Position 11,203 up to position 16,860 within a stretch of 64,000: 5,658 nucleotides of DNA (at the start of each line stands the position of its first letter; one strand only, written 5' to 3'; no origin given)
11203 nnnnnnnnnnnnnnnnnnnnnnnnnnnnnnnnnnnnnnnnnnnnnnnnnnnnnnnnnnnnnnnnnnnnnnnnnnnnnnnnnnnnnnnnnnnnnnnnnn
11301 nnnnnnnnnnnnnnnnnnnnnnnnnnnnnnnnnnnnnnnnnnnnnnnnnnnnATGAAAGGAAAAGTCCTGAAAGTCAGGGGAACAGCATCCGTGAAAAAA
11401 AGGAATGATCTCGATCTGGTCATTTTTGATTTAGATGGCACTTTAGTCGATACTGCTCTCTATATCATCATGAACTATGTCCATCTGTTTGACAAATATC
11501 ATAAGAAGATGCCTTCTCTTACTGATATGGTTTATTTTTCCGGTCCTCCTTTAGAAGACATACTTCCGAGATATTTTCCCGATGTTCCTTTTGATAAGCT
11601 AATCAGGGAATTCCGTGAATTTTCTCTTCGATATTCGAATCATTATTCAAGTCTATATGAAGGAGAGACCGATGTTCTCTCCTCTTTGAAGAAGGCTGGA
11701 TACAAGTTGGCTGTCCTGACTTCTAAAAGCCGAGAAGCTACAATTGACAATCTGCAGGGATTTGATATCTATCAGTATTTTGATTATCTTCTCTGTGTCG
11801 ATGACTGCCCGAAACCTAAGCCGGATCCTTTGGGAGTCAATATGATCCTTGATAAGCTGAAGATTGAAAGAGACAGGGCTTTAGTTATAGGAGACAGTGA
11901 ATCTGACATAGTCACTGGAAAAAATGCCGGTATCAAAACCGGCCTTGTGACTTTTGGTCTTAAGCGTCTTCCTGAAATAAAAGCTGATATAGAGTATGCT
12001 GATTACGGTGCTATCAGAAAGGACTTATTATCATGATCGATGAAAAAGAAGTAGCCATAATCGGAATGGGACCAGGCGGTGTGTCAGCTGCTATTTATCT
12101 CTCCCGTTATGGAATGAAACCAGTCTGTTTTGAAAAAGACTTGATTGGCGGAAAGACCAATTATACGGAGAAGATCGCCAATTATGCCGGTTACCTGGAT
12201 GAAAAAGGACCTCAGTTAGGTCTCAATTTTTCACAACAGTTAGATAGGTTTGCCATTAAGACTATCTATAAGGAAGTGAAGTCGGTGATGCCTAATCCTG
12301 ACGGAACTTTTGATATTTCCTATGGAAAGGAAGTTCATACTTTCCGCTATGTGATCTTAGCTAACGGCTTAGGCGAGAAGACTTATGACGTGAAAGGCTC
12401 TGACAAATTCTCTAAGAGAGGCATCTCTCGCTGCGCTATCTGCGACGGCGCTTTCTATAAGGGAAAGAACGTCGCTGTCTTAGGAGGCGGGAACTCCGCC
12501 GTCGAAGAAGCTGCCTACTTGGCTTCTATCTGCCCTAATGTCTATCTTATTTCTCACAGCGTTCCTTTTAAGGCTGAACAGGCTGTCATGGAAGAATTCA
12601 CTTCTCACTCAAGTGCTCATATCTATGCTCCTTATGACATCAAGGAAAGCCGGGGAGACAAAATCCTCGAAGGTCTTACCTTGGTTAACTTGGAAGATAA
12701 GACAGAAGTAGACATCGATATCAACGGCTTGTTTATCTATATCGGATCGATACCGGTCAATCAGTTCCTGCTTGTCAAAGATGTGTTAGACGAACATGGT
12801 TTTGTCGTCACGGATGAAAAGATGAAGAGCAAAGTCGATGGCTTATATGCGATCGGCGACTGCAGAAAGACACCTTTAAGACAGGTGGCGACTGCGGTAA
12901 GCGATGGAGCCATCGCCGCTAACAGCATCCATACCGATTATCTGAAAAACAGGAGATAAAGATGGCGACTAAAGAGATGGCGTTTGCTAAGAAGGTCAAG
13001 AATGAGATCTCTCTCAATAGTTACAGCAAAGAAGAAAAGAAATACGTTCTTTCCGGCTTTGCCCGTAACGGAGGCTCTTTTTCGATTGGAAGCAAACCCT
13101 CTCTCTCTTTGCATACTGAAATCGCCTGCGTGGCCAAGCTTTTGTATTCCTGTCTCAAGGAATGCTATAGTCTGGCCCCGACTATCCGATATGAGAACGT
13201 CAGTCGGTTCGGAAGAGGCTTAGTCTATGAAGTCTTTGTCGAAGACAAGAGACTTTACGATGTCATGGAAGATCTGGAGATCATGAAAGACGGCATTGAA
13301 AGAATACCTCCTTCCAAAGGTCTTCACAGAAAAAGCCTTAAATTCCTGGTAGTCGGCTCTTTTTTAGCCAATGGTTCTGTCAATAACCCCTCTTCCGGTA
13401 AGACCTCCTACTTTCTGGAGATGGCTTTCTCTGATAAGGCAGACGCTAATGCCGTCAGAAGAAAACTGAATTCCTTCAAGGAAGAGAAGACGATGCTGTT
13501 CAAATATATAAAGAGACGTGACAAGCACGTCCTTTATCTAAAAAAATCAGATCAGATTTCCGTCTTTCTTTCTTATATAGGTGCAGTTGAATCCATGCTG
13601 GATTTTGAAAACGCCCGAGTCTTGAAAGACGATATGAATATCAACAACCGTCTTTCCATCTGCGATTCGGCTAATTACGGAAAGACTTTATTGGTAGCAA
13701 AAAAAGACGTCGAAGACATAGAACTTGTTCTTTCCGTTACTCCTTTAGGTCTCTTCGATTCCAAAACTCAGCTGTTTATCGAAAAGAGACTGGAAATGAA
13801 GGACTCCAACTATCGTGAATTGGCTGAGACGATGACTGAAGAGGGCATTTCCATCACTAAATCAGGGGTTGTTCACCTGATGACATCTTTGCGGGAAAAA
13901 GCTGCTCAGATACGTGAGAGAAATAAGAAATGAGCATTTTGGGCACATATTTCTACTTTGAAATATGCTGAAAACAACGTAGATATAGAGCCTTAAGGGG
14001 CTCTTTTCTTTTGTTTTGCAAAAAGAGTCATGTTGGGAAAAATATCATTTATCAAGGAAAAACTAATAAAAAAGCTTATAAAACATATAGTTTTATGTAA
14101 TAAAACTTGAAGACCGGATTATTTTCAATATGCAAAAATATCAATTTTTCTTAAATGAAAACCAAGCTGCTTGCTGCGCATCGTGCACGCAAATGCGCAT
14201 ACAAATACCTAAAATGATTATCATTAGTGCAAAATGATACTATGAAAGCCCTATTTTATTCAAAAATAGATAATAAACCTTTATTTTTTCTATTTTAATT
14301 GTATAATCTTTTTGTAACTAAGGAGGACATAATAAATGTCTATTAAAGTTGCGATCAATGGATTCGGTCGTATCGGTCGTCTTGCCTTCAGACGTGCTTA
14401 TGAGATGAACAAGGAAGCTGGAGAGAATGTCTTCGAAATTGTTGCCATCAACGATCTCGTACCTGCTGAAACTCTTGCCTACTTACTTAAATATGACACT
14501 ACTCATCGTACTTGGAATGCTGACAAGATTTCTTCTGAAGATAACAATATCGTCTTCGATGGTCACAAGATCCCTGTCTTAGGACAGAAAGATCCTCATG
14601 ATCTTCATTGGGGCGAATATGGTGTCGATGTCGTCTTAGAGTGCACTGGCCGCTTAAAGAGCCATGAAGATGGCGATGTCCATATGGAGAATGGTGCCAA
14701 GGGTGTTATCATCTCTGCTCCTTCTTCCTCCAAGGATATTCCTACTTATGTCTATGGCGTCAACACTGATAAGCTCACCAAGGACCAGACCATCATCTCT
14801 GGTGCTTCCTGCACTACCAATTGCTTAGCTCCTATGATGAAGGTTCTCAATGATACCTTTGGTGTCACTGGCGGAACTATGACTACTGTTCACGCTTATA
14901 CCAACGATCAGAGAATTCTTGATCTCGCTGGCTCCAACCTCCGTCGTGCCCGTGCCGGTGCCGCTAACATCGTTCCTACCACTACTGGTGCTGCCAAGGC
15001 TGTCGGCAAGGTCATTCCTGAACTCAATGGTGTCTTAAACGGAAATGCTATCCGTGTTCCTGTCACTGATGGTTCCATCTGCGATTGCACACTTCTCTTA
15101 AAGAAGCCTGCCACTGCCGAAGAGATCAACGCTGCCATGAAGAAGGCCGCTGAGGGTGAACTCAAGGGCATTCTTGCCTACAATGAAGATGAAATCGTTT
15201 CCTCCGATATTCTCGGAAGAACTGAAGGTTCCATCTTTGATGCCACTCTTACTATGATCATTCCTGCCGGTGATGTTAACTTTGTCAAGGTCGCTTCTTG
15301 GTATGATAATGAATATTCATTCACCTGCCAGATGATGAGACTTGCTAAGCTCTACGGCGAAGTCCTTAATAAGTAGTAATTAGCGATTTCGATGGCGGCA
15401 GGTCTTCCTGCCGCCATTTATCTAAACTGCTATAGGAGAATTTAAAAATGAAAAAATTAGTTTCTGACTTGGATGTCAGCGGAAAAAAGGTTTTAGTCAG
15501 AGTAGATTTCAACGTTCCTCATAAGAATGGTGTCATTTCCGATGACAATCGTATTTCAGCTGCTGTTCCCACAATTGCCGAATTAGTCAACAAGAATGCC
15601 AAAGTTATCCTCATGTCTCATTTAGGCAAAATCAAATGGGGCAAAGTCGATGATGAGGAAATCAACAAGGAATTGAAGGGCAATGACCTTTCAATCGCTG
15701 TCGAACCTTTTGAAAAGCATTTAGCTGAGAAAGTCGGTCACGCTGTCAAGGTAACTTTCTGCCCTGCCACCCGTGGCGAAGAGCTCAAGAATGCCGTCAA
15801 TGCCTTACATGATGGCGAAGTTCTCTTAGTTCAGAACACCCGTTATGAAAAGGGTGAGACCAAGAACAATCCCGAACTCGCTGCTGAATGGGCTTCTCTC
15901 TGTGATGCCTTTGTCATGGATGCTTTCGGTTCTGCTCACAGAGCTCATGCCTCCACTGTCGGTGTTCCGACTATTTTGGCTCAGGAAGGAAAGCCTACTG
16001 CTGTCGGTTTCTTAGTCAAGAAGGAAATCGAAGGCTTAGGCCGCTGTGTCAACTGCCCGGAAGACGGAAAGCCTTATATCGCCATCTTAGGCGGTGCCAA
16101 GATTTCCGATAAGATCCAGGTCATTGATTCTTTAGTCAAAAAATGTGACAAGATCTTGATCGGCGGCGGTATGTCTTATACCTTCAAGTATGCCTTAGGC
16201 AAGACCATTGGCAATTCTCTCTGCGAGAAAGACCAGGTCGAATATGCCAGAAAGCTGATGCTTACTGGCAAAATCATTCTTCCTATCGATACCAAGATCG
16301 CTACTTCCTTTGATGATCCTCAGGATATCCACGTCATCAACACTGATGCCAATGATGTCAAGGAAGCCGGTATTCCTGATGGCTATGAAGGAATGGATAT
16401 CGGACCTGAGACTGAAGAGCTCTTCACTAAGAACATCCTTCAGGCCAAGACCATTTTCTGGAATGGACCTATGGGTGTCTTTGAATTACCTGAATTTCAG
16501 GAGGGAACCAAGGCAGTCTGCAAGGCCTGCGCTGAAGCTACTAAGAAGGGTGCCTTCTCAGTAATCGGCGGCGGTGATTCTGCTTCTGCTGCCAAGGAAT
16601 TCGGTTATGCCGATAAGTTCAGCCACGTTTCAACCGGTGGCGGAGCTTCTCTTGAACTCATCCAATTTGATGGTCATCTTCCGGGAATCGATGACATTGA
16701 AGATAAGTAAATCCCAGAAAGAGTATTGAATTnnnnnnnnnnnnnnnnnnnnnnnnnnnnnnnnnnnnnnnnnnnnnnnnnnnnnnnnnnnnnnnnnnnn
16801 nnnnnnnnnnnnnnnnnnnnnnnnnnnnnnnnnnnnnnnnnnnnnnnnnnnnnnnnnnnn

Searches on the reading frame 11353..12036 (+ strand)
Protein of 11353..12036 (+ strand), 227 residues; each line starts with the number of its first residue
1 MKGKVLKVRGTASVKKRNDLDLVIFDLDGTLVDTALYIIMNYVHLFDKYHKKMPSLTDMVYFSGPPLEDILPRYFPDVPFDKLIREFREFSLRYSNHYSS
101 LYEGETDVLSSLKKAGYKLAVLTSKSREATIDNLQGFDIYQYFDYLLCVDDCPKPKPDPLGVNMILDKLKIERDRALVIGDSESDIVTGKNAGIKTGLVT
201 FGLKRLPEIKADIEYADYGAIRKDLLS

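Call 84: search_protein_families(library=pfam, proteins=[window:11353-12036:+], max_evalue=0.00001)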
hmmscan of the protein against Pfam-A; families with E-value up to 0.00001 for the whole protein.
window:11353-12036:+ (227 aa): 4 families
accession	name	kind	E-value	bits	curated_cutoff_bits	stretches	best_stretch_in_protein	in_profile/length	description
PF13419.12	HAD_2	-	2.7e-42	145.3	23.8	1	23-198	1-177/178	Haloacid dehalogenase-like hydrolase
PF00702.32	Hydrolase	-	1.2e-23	84.9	26.4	1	21-193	2-191/191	haloacid dehalogenase-like hydrolase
PF13242.12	Hydrolase_like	-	9.3e-11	41.9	22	1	156-212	4-61/75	HAD-hyrolase-like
PF12710.13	HAD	-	1.3e-08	35.9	27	1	23-186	1-185/189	haloacid dehalogenase-like hydrolase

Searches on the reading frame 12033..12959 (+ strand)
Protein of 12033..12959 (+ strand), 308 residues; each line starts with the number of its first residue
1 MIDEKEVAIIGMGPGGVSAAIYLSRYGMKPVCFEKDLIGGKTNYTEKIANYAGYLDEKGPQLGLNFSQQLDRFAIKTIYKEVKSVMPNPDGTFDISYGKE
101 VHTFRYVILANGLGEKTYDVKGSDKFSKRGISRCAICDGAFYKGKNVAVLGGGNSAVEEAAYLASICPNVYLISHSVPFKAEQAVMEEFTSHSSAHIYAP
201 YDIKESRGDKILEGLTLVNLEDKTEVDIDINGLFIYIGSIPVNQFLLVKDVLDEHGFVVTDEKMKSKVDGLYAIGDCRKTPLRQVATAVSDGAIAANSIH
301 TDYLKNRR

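Call 84: search_protein_families(library=pfam, proteins=[window:12033-12959:+], max_evalue=0.00001)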
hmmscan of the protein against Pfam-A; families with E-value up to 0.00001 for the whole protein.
window:12033-12959:+ (308 aa): 3 families
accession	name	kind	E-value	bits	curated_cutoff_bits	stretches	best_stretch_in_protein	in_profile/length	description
PF07992.20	Pyr_redox_2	-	3.2e-36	125.7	26.1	1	6-292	2-291/291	Pyridine nucleotide-disulphide oxidoreductase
PF13738.12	Pyr_redox_3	-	4.5e-14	52.8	30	1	79-275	101-305/305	Pyridine nucleotide-disulphide oxidoreductase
PF00070.33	Pyr_redox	-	1.1e-07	32.6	22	0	146-198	1-58/82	Pyridine nucleotide-disulphide oxidoreductase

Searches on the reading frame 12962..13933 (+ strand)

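Call 84: search_protein_families(library=pfam, proteins=[window:12962-13933:+], max_evalue=0.00001)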
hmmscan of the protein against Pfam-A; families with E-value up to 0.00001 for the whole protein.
window:12962-13933:+ (323 aa): 3 families
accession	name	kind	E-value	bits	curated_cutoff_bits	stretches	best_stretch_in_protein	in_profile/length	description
PF14527.11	LAGLIDADG_WhiA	-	3.7e-21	75.5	23.2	1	127-223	2-91/93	WhiA LAGLIDADG-like domain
PF02650.20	HTH_WhiA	-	1.5e-12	48.2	27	1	229-312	2-82/84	WhiA C-terminal HTH domain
PF10298.14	WhiA_N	-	2.4e-08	34.3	23.4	1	24-108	2-86/86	WhiA N-terminal LAGLIDADG-like domain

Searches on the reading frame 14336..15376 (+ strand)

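Call 84: search_protein_families(library=pfam, proteins=[window:14336-15376:+], max_evalue=0.00001)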
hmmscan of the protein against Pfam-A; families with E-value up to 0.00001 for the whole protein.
window:14336-15376:+ (346 aa): 2 families
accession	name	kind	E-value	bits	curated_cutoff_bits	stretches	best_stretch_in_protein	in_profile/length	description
PF02800.25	Gp_dh_C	-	3.6e-61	205.8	24.4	1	164-323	1-158/158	Glyceraldehyde 3-phosphate dehydrogenase, C-terminal domain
PF00044.30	Gp_dh_N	-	8.9e-34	116.2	31.7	1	3-109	1-100/101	Glyceraldehyde 3-phosphate dehydrogenase, NAD binding domain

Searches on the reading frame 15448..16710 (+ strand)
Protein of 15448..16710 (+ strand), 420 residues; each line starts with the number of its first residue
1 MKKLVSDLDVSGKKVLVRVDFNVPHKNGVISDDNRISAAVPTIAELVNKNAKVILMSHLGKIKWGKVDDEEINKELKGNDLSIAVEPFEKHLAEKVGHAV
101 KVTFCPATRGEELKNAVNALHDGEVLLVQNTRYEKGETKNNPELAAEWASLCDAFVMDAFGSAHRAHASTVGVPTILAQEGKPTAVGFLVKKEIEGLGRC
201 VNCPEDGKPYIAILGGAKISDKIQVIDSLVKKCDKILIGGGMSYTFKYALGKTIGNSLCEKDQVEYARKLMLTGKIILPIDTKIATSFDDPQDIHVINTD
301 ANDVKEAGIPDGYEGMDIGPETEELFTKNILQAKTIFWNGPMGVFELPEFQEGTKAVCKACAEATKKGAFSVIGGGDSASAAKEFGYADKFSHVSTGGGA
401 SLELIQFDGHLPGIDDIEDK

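Call 84: search_protein_families(library=pfam, proteins=[window:15448-16710:+], max_evalue=0.00001)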
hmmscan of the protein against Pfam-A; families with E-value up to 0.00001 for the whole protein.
window:15448-16710:+ (420 aa): 1 family
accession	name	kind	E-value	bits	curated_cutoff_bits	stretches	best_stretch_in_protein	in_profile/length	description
PF00162.24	PGK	-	1.2e-137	459.4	27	1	5-406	1-377/379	Phosphoglycerate kinase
